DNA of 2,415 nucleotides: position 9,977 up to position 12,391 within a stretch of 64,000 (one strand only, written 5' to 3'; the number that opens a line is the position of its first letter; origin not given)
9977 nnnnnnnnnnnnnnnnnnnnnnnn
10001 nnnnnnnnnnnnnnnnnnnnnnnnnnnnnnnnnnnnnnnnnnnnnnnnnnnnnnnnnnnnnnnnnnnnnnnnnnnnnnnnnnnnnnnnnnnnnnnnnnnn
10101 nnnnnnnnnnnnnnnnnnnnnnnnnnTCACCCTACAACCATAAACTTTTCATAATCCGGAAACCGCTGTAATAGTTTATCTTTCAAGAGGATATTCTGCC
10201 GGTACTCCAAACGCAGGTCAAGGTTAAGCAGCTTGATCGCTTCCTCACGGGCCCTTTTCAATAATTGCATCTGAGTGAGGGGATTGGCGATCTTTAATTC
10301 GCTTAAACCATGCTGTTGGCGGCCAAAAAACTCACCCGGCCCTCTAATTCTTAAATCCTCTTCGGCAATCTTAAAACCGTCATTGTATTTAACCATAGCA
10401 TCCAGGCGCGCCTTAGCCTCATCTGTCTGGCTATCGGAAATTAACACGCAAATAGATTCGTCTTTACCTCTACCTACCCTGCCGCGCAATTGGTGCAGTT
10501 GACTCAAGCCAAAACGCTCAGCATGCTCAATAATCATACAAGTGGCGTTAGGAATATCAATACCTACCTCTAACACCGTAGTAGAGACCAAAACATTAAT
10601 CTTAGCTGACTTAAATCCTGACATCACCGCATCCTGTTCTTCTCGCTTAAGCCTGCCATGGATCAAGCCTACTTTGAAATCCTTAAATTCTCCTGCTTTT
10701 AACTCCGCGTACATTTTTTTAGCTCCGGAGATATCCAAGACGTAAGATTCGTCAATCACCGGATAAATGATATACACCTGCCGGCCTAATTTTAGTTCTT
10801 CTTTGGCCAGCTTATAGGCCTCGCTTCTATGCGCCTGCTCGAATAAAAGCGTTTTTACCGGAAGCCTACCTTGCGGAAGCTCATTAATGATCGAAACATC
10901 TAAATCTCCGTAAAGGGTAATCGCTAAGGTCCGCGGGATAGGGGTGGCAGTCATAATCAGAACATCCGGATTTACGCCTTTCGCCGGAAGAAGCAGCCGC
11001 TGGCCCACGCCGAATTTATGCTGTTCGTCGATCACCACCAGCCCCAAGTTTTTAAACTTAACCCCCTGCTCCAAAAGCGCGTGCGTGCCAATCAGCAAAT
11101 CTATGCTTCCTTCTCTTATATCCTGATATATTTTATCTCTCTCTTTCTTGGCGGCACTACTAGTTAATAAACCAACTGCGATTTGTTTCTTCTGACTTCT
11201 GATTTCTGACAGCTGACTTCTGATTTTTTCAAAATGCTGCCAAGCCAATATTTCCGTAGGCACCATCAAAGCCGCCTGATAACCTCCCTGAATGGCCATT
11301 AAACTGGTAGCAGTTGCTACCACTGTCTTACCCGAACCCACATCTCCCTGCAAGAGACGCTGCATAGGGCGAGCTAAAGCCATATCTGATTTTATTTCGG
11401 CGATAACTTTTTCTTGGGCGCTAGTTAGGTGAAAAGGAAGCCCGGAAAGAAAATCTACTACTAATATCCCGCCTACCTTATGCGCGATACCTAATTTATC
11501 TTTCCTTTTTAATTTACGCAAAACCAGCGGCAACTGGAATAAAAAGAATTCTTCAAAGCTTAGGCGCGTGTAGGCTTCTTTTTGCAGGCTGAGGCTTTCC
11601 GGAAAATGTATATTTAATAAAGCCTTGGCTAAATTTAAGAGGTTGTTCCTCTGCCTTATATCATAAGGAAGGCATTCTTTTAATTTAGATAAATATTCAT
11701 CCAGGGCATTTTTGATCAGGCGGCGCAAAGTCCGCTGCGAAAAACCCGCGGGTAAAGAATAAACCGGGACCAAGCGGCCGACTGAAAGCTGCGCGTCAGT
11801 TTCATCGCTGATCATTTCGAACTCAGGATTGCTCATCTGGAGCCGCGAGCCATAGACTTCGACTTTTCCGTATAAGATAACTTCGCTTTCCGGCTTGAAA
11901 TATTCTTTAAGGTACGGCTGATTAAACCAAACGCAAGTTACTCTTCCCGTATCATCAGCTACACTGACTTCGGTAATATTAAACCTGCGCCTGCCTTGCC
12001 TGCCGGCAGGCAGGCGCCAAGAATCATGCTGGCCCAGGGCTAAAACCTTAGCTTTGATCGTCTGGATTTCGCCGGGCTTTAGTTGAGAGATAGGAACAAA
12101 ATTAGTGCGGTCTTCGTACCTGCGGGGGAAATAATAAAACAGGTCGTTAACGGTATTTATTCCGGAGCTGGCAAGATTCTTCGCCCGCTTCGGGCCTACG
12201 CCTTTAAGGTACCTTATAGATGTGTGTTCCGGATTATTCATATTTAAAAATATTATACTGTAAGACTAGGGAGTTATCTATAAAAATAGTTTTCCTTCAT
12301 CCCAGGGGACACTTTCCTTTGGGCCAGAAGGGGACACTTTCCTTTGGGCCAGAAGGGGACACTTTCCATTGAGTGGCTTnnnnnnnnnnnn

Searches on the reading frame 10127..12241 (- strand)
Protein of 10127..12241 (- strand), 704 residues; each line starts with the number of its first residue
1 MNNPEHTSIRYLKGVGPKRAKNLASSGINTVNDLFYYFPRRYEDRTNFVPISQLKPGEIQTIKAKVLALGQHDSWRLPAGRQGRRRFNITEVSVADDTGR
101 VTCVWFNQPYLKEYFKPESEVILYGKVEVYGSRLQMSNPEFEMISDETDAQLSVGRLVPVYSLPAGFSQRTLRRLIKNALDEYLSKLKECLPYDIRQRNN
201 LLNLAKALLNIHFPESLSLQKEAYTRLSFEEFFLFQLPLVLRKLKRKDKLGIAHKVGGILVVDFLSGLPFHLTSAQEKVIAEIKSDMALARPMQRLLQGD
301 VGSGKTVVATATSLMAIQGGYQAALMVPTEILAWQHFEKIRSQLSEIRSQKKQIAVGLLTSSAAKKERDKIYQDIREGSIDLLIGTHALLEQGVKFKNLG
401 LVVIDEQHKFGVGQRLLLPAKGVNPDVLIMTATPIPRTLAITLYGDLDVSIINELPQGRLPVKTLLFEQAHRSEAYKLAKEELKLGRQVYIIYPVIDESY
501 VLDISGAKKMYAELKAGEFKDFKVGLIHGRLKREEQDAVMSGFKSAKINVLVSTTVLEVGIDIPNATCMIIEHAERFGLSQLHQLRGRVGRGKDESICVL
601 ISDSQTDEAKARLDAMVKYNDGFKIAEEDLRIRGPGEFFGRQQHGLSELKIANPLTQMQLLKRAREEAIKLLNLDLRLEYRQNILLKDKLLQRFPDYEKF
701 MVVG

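Call 108: search_protein_families(library=pfam, max_evalue=0.0001, proteins=[window:10127-12241:-])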
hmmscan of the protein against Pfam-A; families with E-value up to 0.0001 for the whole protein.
window:10127-12241:- (704 aa): 7 families
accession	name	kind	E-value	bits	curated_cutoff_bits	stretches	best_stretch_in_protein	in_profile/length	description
PF17191.10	RecG_wedge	-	1.1e-33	116.5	23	1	9-180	2-159/162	RecG wedge domain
PF00271.37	Helicase_C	-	8.4e-27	94.1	23.5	1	484-592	13-109/110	Helicase conserved C-terminal domain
PF00270.35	DEAD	-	4.4e-20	72.5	26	1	273-438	1-163/167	DEAD/DEAH box helicase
PF19833.4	RecG_dom3_C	-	2.9e-14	53.3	26.8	1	620-690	2-73/87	ATP-dependent DNA helicase RecG, domain 3, C-terminal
PF01336.31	tRNA_anti-codon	-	7e-08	32.7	27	1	88-143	16-74/75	OB-fold nucleic acid binding domain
PF04851.21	ResIII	-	1.2e-07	32.2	22.5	1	271-434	3-162/164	Type III restriction enzyme, res subunit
PF22590.2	Cas3-like_C_2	-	1.5e-06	28.9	27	1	504-592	12-104/106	CRISPR-associated nuclease/helicase Cas3, C-terminal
